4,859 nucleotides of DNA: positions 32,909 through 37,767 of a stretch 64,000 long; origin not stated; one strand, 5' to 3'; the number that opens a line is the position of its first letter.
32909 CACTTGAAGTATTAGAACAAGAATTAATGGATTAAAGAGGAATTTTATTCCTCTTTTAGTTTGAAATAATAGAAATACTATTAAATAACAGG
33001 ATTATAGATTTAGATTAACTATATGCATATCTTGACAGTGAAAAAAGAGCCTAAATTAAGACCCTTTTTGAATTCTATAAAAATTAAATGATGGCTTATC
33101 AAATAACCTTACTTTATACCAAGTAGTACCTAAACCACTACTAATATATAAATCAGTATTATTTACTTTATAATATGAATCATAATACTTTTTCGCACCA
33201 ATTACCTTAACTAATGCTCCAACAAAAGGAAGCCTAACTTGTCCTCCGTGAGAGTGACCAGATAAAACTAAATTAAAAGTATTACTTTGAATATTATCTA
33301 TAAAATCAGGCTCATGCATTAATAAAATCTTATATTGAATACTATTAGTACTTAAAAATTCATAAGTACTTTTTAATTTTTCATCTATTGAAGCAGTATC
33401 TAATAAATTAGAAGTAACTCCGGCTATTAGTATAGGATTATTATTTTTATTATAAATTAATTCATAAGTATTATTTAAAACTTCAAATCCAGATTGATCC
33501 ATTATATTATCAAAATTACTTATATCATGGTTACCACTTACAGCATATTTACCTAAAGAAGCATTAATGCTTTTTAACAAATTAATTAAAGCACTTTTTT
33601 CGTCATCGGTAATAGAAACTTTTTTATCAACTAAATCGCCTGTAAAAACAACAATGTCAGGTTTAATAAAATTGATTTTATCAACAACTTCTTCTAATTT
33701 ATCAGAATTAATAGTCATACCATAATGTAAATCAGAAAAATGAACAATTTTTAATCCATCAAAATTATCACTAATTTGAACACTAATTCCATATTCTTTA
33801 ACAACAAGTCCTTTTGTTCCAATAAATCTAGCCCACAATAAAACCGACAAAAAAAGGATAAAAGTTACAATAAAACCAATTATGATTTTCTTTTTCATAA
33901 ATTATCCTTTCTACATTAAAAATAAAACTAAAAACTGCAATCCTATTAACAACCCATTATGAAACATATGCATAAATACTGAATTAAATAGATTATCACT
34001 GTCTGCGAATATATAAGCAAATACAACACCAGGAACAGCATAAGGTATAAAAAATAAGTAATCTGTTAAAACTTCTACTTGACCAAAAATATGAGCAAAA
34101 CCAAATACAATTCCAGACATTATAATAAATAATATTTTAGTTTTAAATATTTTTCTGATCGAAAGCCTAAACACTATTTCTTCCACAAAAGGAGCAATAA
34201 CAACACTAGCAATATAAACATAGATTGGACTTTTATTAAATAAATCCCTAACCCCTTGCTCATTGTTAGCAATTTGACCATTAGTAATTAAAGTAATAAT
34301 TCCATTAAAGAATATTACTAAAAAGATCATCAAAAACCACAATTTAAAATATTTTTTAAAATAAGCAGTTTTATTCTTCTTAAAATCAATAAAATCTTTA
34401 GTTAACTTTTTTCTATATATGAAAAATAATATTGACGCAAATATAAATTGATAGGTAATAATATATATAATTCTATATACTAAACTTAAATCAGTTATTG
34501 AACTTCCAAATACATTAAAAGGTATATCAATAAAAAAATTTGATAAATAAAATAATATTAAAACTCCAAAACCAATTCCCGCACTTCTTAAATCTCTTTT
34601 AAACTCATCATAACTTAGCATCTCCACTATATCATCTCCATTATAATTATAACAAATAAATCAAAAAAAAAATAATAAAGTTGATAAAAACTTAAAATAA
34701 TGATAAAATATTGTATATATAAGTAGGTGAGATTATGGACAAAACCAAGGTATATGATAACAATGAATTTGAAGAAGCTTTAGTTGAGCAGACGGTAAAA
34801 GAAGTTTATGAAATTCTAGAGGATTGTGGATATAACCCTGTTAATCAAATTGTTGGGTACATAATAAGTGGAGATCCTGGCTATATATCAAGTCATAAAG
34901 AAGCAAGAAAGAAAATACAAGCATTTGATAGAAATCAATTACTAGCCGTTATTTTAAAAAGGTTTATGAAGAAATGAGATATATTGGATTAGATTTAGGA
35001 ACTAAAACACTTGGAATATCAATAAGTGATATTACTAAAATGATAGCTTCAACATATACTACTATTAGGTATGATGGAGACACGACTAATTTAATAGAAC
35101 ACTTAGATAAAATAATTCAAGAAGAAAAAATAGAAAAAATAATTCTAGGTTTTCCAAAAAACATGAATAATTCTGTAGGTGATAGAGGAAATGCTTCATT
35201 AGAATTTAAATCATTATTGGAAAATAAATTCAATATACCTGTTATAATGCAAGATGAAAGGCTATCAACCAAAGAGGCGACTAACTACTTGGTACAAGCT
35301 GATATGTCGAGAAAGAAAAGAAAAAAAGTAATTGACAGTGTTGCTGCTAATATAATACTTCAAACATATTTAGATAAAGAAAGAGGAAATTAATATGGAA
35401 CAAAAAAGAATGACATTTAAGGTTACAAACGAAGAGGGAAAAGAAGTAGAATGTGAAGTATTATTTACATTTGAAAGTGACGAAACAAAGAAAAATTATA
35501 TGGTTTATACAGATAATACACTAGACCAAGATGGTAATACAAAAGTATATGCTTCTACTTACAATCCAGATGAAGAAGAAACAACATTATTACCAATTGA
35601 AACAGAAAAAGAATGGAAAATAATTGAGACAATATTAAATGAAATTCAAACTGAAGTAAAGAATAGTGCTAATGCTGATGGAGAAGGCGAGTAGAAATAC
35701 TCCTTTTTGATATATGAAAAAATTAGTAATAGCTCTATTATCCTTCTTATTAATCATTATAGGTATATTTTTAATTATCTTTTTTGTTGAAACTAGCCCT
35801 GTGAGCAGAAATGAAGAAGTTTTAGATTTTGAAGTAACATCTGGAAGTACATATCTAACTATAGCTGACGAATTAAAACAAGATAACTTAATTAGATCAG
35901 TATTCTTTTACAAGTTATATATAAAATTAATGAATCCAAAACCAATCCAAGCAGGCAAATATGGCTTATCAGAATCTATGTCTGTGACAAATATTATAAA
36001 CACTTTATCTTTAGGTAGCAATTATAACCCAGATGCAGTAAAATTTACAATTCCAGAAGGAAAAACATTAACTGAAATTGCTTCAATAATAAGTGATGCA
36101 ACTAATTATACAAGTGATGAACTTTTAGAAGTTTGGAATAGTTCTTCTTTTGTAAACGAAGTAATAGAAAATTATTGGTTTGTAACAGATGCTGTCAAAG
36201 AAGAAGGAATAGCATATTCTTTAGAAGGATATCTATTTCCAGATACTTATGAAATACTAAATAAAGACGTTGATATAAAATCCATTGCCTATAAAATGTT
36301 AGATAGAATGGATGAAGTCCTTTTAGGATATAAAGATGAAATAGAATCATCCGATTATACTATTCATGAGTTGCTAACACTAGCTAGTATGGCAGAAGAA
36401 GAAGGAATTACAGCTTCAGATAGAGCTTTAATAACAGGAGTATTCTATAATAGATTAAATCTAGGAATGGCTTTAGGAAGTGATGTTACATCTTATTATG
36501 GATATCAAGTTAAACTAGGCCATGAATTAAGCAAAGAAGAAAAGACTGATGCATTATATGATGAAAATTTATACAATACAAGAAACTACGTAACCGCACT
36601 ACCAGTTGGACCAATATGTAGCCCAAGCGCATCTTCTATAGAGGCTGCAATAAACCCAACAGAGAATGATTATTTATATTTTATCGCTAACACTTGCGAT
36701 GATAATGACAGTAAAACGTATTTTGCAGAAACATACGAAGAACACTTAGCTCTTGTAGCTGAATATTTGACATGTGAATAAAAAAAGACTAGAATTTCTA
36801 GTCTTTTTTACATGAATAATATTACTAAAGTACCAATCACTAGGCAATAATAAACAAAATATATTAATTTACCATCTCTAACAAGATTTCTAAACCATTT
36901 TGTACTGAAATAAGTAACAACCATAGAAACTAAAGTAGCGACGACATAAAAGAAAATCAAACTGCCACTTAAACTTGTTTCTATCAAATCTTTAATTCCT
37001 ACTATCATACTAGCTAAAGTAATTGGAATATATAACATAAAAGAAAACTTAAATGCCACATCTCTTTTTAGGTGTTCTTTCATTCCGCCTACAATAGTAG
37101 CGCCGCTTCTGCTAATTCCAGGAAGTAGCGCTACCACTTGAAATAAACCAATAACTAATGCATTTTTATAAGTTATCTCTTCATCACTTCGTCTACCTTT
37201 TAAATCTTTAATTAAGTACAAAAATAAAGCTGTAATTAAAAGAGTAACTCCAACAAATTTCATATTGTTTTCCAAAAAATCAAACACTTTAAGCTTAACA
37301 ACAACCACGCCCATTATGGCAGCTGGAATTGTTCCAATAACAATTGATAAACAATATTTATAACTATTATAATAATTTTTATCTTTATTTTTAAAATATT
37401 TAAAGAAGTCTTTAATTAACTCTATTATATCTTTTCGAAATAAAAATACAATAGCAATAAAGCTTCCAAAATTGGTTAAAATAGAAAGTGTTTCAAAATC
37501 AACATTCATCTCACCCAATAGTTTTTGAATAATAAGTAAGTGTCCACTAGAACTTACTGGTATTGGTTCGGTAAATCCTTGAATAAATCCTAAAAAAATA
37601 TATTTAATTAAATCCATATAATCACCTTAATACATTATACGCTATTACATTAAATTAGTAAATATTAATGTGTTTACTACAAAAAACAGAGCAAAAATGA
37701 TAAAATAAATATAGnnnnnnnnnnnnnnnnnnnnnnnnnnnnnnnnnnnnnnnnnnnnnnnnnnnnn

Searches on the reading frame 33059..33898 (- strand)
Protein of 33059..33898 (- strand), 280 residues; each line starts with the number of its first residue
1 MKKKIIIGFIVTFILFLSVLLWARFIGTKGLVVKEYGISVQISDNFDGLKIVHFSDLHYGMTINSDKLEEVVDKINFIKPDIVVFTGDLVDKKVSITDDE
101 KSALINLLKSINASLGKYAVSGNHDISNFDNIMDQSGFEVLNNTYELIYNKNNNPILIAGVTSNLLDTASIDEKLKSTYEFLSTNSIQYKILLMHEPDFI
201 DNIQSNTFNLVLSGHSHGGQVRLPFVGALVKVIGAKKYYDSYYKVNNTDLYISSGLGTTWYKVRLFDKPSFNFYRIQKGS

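Call 32: search_protein_families(library=pfam, proteins=[window:33059-33898:-], max_evalue=0.001)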
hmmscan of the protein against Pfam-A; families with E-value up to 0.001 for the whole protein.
window:33059-33898:- (280 aa): 2 families
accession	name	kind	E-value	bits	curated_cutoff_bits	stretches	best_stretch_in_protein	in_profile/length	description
PF00149.33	Metallophos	-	4.9e-17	63.4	21.5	1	49-218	1-190/191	Calcineurin-like phosphoesterase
PF12850.12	Metallophos_2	-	2e-07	31.6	27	1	49-219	1-119/154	Calcineurin-like phosphoesterase superfamily domain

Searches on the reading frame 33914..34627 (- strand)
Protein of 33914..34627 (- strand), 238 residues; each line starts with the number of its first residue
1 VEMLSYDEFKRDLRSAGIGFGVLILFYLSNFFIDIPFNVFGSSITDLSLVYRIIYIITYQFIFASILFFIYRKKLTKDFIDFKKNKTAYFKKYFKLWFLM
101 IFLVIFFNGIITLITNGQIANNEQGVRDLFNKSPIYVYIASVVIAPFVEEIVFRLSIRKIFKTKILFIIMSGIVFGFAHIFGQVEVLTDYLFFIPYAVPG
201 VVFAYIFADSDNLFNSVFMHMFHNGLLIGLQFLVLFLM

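Call 32: search_protein_families(library=pfam, proteins=[window:33914-34627:-], max_evalue=0.001)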
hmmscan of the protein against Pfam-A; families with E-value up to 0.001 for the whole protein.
window:33914-34627:- (238 aa): 1 family
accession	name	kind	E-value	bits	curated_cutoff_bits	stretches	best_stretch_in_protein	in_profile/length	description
PF02517.21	Rce1-like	-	4.1e-15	56.3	22.4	1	133-225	3-92/93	Type II CAAX prenyl endopeptidase Rce1-like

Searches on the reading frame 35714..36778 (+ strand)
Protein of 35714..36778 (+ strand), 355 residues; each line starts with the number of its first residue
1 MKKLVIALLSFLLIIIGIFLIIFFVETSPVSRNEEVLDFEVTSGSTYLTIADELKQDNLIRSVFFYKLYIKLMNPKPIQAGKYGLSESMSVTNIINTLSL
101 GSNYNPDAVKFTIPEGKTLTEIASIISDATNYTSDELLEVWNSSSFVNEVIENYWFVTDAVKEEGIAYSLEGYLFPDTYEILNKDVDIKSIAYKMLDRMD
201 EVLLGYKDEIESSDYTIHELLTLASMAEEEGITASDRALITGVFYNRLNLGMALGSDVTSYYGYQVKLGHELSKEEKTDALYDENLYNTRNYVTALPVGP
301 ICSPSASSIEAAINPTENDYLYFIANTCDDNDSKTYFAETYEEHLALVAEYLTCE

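Call 32: search_protein_families(library=pfam, proteins=[window:35714-36778:+], max_evalue=0.001)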
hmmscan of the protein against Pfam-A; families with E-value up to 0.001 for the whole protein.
window:35714-36778:+ (355 aa): 1 family
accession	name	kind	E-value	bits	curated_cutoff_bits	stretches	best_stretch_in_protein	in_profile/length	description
PF02618.21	YceG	-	8.4e-71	239.1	32.4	1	39-349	1-274/275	YceG-like family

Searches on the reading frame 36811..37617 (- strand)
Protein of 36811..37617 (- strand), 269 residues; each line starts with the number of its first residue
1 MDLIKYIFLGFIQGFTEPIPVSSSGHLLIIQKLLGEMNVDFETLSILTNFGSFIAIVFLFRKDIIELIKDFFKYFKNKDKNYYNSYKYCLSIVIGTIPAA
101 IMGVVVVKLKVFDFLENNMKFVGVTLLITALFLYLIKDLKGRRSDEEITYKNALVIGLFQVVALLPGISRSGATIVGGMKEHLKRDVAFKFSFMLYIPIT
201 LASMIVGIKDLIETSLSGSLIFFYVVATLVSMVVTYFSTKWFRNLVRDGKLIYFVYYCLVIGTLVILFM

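Call 32: search_protein_families(library=pfam, proteins=[window:36811-37617:-], max_evalue=0.001)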
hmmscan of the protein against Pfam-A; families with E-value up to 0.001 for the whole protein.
window:36811-37617:- (269 aa): 1 family
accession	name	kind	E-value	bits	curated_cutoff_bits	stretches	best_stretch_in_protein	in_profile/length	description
PF02673.24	BacA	-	2.8e-70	237.4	33.4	1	7-263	2-256/257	Bacitracin resistance protein BacA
